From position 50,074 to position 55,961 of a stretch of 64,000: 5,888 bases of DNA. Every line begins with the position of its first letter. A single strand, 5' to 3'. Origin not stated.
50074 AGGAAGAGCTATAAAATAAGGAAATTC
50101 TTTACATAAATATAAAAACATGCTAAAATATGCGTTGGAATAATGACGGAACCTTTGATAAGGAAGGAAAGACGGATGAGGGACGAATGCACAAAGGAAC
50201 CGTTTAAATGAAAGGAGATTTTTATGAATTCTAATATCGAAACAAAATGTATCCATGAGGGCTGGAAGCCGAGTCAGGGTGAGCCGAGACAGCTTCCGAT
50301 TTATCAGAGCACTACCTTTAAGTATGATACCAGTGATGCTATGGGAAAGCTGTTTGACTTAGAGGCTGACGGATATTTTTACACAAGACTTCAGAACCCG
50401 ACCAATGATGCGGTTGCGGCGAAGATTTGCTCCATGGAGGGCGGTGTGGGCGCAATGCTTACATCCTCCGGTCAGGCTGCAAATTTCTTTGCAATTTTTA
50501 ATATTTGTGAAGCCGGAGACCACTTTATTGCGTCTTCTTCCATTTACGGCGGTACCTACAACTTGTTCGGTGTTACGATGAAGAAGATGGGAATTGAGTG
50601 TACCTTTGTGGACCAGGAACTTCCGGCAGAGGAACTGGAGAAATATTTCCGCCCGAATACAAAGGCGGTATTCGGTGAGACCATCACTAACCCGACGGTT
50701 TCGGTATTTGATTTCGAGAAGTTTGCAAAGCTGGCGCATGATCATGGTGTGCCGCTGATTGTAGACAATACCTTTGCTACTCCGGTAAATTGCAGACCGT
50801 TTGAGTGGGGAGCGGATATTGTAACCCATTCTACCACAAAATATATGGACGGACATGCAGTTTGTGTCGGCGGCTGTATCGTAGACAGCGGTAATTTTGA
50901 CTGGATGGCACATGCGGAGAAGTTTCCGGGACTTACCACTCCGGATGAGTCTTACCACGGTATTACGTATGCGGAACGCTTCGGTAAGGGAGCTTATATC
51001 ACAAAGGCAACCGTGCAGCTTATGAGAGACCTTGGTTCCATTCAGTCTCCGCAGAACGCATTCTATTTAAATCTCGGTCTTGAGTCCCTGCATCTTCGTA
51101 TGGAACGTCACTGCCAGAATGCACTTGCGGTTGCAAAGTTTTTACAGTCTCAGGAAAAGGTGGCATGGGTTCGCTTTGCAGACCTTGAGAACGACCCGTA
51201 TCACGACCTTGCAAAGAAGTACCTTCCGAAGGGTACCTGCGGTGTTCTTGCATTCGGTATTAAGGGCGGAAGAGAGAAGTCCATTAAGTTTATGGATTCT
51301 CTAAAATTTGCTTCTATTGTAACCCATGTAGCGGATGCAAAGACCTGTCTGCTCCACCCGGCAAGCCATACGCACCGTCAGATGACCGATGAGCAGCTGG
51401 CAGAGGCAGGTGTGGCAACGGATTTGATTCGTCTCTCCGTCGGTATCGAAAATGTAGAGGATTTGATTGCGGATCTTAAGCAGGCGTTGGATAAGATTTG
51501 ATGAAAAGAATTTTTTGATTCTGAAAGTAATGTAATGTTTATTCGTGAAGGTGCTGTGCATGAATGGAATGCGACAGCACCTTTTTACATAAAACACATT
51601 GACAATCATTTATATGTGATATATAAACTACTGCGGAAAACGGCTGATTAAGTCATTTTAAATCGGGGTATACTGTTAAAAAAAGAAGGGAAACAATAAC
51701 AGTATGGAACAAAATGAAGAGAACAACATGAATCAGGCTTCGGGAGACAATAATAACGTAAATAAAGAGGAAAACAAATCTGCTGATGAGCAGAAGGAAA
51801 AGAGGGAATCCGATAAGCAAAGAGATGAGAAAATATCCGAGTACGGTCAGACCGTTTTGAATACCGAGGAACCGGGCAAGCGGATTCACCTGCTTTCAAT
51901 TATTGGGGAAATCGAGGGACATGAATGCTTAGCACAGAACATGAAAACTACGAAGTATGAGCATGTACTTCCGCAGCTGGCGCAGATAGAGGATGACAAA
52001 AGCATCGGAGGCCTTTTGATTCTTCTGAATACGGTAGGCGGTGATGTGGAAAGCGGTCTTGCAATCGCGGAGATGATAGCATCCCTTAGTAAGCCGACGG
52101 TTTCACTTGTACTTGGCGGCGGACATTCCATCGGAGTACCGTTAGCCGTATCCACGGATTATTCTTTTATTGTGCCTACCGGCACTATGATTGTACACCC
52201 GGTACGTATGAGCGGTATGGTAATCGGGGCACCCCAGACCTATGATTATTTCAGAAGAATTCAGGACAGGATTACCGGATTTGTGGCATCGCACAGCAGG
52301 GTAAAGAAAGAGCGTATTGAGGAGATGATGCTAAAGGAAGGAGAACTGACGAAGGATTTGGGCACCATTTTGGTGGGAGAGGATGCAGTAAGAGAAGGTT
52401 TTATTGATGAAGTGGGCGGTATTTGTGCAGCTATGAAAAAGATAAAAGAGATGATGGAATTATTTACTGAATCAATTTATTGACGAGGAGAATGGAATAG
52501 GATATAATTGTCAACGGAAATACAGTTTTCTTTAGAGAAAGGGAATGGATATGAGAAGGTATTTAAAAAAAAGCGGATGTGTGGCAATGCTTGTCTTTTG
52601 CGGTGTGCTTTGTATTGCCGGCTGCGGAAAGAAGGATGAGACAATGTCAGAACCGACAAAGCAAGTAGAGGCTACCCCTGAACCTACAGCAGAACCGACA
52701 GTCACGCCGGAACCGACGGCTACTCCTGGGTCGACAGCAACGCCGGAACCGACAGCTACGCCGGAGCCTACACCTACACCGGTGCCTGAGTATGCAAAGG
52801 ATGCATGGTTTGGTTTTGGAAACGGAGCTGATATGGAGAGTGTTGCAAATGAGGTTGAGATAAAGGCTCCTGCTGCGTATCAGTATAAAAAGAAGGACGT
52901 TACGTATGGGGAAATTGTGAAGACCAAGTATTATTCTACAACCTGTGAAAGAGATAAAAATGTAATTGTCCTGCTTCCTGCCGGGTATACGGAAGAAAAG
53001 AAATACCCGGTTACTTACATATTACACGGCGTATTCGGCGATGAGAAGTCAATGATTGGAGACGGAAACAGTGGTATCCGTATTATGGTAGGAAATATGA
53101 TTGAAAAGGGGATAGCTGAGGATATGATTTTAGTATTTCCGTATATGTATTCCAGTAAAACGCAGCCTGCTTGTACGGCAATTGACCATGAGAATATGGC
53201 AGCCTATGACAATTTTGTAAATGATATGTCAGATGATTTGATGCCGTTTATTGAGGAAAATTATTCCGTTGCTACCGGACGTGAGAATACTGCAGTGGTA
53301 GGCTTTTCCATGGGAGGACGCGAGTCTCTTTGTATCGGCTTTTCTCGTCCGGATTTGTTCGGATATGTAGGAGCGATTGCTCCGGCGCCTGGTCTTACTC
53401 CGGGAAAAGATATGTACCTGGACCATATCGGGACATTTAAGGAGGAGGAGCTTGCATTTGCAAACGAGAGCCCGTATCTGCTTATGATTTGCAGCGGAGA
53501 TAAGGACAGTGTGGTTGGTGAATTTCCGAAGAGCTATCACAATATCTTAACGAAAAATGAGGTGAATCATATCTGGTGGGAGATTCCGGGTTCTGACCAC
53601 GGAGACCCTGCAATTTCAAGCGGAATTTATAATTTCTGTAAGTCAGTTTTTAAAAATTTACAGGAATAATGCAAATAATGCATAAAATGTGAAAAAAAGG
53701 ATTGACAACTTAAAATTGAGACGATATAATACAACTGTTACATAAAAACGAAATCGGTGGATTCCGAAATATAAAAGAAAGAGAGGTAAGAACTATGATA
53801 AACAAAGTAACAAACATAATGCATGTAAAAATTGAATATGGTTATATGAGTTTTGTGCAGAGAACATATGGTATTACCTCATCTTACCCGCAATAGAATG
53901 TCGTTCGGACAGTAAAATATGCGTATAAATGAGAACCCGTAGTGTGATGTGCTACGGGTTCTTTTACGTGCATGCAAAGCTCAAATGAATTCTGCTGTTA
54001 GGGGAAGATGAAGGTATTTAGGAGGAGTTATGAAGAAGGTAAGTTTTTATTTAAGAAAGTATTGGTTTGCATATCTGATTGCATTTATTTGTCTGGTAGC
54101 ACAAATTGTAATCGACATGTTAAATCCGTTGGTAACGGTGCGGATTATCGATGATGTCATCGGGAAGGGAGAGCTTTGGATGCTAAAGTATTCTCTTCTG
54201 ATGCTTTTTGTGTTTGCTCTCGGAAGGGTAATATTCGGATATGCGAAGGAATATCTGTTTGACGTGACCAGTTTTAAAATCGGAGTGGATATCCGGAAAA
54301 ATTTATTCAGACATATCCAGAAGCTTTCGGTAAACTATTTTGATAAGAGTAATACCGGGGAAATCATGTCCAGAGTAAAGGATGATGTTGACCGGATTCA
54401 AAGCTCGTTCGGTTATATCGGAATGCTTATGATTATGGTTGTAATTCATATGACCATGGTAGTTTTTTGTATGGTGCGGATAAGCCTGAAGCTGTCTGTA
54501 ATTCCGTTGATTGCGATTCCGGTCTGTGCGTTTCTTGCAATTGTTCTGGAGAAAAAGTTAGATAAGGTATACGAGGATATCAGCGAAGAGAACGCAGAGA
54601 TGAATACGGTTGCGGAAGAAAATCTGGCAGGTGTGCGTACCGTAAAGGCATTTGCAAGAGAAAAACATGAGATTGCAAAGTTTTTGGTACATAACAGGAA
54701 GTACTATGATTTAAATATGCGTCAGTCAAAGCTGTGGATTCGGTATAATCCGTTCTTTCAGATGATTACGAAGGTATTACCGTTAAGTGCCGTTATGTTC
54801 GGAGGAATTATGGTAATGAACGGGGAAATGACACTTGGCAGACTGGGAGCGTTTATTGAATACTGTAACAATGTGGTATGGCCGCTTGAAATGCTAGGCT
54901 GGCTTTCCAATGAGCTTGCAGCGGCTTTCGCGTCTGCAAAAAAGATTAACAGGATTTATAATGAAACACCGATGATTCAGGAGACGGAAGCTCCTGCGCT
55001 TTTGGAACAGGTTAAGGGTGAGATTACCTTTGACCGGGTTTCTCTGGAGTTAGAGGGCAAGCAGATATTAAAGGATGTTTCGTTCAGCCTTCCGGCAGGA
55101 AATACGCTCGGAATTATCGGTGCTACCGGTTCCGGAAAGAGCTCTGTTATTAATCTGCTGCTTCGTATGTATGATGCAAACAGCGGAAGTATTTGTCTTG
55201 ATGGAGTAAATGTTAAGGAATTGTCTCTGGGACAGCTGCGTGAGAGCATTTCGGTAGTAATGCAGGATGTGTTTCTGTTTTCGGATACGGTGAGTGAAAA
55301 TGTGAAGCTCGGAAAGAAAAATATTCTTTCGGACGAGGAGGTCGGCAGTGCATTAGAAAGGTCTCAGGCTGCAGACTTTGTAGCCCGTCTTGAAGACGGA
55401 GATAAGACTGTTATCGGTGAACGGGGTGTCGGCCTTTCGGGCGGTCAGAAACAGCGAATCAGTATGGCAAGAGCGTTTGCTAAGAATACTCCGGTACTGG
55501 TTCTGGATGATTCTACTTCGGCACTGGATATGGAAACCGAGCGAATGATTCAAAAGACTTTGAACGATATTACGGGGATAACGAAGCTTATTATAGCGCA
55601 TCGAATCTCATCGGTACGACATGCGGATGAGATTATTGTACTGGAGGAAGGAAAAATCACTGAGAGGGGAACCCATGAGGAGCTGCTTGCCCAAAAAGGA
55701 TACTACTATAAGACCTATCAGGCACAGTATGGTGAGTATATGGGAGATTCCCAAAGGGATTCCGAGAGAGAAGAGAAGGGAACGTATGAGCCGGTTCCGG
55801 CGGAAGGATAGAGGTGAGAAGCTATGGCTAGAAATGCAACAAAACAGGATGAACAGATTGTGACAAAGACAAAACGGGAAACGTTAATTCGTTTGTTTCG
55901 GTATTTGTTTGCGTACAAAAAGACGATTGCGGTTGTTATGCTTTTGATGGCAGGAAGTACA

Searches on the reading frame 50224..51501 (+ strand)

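Call 67: search_protein_families(library=pfam, proteins=[window:50224-51501:+], max_evalue=0.00001)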
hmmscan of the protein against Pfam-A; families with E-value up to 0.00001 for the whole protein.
window:50224-51501:+ (425 aa): 2 families
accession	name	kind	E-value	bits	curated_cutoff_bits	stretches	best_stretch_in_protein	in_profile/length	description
PF01053.26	Cys_Met_Meta_PP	-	8.1e-127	423.3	27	1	6-422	1-380/381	Cys/Met metabolism PLP-dependent enzyme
PF00155.27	Aminotran_1_2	-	9.5e-06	25.5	19.7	0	78-187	69-191/361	Aminotransferase class I and II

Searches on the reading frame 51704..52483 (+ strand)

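Call 67: search_protein_families(library=pfam, proteins=[window:51704-52483:+], max_evalue=0.00001)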
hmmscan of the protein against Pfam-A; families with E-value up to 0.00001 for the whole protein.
window:51704-52483:+ (259 aa): 1 family
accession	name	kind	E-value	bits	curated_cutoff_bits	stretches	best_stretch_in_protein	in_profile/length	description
PF00574.28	CLP_protease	-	6.8e-20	72.1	20.2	1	75-238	20-179/182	Clp protease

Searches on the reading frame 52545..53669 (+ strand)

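Call 67: search_protein_families(library=pfam, proteins=[window:52545-53669:+], max_evalue=0.00001)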
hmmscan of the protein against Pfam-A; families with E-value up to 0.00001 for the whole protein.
window:52545-53669:+ (374 aa): 1 family
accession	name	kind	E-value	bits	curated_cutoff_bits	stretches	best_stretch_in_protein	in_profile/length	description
PF00756.26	Esterase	-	1.2e-21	78.1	22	1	131-291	1-157/251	Putative esterase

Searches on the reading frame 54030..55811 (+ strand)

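Call 67: search_protein_families(library=pfam, proteins=[window:54030-55811:+], max_evalue=0.00001)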
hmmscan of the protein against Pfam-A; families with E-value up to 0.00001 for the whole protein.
window:54030-55811:+ (593 aa): 2 families
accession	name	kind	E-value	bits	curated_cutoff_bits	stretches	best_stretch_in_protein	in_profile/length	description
PF00664.28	ABC_membrane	-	9.5e-55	186.6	28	1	16-286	2-274/274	ABC transporter transmembrane region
PF00005.33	ABC_tran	-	1e-29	104.3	25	1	347-497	1-137/137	ABC transporter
